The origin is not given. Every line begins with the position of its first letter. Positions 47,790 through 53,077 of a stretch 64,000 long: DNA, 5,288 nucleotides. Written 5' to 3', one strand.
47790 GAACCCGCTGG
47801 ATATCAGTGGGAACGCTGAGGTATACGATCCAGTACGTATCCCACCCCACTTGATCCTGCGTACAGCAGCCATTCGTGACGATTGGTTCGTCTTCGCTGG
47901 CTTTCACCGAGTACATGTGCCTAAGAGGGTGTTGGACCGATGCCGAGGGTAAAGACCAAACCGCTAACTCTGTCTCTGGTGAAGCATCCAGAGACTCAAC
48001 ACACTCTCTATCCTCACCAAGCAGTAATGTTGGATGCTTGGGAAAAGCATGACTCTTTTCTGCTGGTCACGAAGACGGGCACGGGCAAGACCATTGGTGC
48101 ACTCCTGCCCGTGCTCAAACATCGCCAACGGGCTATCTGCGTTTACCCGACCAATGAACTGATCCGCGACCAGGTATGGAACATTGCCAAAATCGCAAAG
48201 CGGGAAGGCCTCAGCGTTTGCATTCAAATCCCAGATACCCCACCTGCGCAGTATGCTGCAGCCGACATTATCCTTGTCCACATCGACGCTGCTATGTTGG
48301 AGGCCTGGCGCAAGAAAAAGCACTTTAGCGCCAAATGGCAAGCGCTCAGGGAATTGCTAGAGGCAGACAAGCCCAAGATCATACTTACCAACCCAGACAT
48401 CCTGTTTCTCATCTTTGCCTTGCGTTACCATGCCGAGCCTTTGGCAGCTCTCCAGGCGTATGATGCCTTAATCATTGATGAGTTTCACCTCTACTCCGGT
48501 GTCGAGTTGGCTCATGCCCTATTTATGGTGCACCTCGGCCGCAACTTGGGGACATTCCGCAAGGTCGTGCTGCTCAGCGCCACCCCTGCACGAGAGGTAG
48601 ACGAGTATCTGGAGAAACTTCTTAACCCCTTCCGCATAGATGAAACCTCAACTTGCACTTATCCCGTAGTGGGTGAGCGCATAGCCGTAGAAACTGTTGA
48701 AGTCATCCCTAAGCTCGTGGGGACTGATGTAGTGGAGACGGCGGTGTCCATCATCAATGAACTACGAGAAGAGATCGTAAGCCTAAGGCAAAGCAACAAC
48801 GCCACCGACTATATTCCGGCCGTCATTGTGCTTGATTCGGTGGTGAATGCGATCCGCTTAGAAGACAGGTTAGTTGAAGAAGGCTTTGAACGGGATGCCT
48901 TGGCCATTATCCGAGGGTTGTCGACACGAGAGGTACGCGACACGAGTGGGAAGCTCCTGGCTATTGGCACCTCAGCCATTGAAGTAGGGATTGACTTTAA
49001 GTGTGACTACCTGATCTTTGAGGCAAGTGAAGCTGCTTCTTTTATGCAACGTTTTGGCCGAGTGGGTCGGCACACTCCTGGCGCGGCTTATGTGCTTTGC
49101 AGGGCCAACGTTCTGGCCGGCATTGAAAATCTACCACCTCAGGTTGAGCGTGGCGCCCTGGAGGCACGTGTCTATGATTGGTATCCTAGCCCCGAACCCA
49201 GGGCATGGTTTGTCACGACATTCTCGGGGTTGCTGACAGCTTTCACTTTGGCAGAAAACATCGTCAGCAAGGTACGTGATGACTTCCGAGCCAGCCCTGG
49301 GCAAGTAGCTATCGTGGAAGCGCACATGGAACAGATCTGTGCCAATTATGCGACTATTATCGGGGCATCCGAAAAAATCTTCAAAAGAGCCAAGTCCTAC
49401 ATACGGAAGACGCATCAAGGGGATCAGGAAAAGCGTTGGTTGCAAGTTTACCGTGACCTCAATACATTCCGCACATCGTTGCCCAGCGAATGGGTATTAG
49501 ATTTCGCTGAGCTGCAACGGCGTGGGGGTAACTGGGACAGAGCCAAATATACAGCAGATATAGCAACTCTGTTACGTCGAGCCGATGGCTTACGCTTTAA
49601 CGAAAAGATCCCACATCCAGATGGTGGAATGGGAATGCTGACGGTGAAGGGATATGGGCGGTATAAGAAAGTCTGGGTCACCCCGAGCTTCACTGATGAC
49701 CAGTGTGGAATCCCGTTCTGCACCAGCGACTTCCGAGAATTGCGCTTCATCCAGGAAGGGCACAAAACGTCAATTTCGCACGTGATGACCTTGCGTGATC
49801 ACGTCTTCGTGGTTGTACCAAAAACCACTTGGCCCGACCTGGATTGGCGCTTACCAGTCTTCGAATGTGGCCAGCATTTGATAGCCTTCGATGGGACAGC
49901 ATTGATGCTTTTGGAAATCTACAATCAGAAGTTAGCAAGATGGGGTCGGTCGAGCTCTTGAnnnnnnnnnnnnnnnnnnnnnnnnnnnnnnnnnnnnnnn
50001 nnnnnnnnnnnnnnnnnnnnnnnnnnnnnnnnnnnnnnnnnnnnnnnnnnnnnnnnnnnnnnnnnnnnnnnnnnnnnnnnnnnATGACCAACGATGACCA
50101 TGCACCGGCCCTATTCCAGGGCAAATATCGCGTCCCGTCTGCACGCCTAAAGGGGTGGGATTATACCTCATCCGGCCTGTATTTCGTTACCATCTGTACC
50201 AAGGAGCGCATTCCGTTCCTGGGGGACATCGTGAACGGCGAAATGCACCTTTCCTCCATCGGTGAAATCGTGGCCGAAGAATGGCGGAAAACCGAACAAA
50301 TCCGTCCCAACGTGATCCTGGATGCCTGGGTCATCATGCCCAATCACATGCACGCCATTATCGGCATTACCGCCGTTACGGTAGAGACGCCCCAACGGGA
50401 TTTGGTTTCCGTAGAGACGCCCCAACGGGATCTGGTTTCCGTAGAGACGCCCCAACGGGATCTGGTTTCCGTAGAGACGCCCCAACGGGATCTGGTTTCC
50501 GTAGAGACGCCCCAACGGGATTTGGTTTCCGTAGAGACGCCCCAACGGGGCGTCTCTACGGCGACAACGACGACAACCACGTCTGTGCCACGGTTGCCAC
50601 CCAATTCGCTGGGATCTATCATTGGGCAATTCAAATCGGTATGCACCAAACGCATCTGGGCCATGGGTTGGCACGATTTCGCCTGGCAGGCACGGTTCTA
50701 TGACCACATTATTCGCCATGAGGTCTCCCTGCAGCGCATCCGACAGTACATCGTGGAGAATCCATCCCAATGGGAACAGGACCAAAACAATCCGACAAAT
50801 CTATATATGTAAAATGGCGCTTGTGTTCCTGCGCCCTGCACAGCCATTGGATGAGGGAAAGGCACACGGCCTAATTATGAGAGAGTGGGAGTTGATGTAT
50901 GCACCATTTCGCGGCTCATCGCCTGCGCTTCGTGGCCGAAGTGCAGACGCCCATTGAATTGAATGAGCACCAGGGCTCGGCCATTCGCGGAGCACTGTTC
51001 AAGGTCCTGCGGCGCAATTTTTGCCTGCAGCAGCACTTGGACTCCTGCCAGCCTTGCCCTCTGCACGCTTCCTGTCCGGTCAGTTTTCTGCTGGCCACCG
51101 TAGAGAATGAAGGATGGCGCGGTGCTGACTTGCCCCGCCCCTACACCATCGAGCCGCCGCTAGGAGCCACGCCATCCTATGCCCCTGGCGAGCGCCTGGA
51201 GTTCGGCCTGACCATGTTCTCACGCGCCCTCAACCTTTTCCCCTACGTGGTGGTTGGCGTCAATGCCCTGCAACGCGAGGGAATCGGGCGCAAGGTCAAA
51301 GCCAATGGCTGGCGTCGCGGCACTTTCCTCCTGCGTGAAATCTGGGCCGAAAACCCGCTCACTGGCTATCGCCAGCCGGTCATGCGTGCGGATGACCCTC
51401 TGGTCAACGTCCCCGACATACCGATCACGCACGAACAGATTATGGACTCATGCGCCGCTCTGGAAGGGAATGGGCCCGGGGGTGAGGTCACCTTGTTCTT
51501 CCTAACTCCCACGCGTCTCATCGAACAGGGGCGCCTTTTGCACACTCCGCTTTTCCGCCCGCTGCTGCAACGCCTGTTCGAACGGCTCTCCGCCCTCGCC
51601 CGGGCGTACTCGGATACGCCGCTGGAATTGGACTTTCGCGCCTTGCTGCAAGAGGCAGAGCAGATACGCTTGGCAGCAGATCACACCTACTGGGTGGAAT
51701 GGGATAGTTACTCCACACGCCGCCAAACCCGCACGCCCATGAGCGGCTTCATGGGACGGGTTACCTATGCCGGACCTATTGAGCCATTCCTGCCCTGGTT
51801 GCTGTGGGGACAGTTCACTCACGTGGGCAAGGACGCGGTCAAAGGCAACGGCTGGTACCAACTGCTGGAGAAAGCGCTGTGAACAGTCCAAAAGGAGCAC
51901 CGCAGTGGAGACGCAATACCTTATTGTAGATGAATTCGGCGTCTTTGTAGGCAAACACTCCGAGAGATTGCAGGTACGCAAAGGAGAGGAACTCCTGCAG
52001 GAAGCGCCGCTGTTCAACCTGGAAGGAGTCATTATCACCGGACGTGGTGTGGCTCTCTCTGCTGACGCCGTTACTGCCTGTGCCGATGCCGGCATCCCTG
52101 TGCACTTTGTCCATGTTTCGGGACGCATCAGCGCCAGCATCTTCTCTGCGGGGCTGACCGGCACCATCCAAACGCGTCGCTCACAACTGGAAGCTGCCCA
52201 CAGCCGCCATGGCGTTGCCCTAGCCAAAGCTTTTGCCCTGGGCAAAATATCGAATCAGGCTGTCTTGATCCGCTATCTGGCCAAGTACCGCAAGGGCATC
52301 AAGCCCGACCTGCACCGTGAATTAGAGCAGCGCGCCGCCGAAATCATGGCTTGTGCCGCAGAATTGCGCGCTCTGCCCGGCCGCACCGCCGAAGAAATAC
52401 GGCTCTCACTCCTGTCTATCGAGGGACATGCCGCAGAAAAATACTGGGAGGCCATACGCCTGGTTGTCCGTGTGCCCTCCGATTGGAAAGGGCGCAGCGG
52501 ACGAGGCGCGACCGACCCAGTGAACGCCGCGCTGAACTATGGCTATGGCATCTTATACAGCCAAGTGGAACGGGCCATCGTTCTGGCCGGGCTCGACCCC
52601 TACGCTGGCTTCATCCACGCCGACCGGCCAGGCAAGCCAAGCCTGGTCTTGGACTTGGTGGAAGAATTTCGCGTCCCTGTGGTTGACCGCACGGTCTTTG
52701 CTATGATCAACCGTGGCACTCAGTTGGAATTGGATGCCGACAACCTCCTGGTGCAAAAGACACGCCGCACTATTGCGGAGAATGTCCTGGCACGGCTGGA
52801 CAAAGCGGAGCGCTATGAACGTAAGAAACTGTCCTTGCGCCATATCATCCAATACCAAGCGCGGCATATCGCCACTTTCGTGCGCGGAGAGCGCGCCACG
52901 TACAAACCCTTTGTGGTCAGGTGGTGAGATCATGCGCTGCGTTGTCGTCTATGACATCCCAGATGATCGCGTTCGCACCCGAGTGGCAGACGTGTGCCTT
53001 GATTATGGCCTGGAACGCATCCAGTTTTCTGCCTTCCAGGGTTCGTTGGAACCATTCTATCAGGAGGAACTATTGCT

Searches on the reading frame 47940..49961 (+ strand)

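Call 57: search_protein_families(library=pfam, proteins=[window:47940-49961:+])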
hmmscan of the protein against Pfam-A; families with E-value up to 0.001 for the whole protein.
window:47940-49961:+ (673 aa): 3 families
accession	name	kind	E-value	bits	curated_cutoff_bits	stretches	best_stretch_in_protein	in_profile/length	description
PF00270.35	DEAD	-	4.9e-19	69.1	26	1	25-222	2-166/167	DEAD/DEAH box helicase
PF22590.2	Cas3-like_C_2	-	8e-10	39.4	27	1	325-379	58-105/106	CRISPR-associated nuclease/helicase Cas3, C-terminal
PF04851.21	ResIII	-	7e-07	29.7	22.5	1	21-189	2-141/164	Type III restriction enzyme, res subunit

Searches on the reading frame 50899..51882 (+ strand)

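Call 57: search_protein_families(library=pfam, proteins=[window:50899-51882:+])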
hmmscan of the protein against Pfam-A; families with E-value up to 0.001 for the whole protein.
window:50899-51882:+ (327 aa): 1 family
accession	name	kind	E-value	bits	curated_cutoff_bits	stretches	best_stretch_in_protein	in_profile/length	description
PF10040.14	CRISPR_Cas6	-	1.1e-16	61.7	25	1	201-320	3-89/89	CRISPR-associated endoribonuclease Cas6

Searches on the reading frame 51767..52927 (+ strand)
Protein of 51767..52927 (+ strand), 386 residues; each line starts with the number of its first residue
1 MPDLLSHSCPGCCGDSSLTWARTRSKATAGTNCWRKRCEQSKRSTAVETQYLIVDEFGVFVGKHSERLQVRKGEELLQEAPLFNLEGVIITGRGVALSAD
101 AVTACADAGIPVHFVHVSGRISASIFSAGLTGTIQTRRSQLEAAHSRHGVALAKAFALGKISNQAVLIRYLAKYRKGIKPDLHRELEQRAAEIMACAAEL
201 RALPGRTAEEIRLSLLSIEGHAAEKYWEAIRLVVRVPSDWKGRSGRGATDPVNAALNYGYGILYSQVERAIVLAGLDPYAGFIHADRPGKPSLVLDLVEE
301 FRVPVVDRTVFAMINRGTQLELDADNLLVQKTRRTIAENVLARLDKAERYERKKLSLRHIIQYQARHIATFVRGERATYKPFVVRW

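Call 57: search_protein_families(library=pfam, proteins=[window:51767-52927:+])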
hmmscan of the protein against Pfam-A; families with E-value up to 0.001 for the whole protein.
window:51767-52927:+ (386 aa): 1 family
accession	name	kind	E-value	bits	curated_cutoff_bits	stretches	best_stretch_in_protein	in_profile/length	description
PF01867.21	Cas_Cas1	-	1.6e-72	244.5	22.3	1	52-320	1-256/283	CRISPR associated protein Cas1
